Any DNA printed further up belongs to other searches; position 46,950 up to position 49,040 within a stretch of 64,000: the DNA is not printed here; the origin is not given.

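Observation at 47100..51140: FNR-type flavoprotein plus DpaA-like protein translationally coupled to a D-hydantoinase: possible new two-component heterocycle dehydrogenase feeding a cyclic amidohydrolase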

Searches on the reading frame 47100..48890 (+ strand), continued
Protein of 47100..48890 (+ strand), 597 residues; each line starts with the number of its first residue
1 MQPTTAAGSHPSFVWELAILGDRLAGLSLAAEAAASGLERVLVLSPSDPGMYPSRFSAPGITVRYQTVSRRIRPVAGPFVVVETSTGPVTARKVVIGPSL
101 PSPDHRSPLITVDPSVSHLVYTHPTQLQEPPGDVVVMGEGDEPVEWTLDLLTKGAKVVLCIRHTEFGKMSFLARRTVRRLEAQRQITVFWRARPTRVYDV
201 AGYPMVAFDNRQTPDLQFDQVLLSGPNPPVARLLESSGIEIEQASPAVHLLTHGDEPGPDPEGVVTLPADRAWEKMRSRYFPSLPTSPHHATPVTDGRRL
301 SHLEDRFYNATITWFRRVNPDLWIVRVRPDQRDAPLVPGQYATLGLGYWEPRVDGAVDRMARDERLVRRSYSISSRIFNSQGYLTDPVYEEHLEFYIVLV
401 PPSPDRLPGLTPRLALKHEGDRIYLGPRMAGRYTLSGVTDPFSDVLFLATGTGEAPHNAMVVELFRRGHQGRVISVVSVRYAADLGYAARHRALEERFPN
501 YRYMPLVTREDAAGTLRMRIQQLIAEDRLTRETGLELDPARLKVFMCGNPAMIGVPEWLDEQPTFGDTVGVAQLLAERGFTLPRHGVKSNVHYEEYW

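Call 107: fold_search(model_id=the predicted structure, library=pdb)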
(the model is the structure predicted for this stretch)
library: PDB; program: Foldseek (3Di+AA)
matches with E <= 10: 1554; with E <= 0.001: 667
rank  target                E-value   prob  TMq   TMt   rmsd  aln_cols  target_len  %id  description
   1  3fpk_A                2.6e-14  1.00  0.34  0.76   5.4       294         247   26  Crystal Structure of Ferredoxin-NADP Reductase from Salmonella typhimurium (released 2009-02-03)
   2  2xnj_A                5.7e-14  1.00  0.34  0.74   5.4       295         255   27  Crystal structure of an engineered Ferredoxin(flavodoxin) NADP(H) Reductase (FPR) from Escherichia coli (released 2011-02-23)
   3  8dos_B                6.7e-14  1.00  0.34  0.77   5.3       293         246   28  Crystal structure of Ferredoxin (flavodoxin):NADP(+) oxidoreductase from Klebsiella pneumoniae (released 2022-07-27)
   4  2xnj_B                9.7e-14  1.00  0.34  0.73   5.5       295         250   28  Crystal structure of an engineered Ferredoxin(flavodoxin) NADP(H) Reductase (FPR) from Escherichia coli (released 2011-02-23)
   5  5tr9_A                1.1e-13  1.00  0.34  0.76   5.2       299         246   21  Crystal Structure of a ferredoxin NADP+ reductase from Neisseria gonorrhoeae with bound FAD (released 2016-11-09)
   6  4b4d                  1.1e-13  1.00  0.32  0.68   6.7       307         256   25  Crystal structure of FAD-containing ferredoxin-NADP reductase from Xanthomonas axonopodis pv. citri (released 2013-08-21)
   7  5thx                  1.1e-13  1.00  0.32  0.67   6.7       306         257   22  Crystal Structure of a ferredoxin NADP+ reductase from Neisseria gonorrhoeae with bound NADP and FAD (released 2016-10-19)
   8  8dos_A                1.4e-13  1.00  0.34  0.74   5.4       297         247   28  Crystal structure of Ferredoxin (flavodoxin):NADP(+) oxidoreductase from Klebsiella pneumoniae (released 2022-07-27)
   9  1a8p                  3.1e-13  1.00  0.32  0.69   6.7       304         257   22  FERREDOXIN REDUCTASE FROM AZOTOBACTER VINELANDII (released 1998-06-17)
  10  6rr3                  4.3e-13  1.00  0.32  0.68   6.6       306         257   25  CRYSTAL STRUCTURE OF FAD-CONTAINING FERREDOXIN-NADP REDUCTASE FROM BRUCELLA OVIS (released 2019-08-21)
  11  2qdx                  4.3e-13  1.00  0.31  0.66   6.6       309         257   24  P.Aeruginosa Fpr with FAD (released 2007-10-30)
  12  1fdr                  5.0e-13  1.00  0.34  0.76   5.8       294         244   27  FLAVODOXIN REDUCTASE FROM E. COLI (released 1997-09-17)
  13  8d3h_B                1.1e-12  1.00  0.21  0.28  16.6       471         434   12  Crystal structure of human Apoptosis-Inducing Factor (AIF) W196A mutant complexed with 7-chloroquinolin-4-amine (released 2023-11-08)
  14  8d3n_A                1.2e-12  1.00  0.21  0.28  16.5       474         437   12  Crystal structure of human Apoptosis-Inducing Factor (AIF) complexed with 7-chloroquinolin-4-amine (released 2023-11-08)
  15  8d3j_A                1.2e-12  1.00  0.20  0.27  16.4       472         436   12  Crystal structure of human Apoptosis-Inducing Factor (AIF) complexed with 6-fluoro-2-methylquinolin-4-amine (released 2023-11-08)
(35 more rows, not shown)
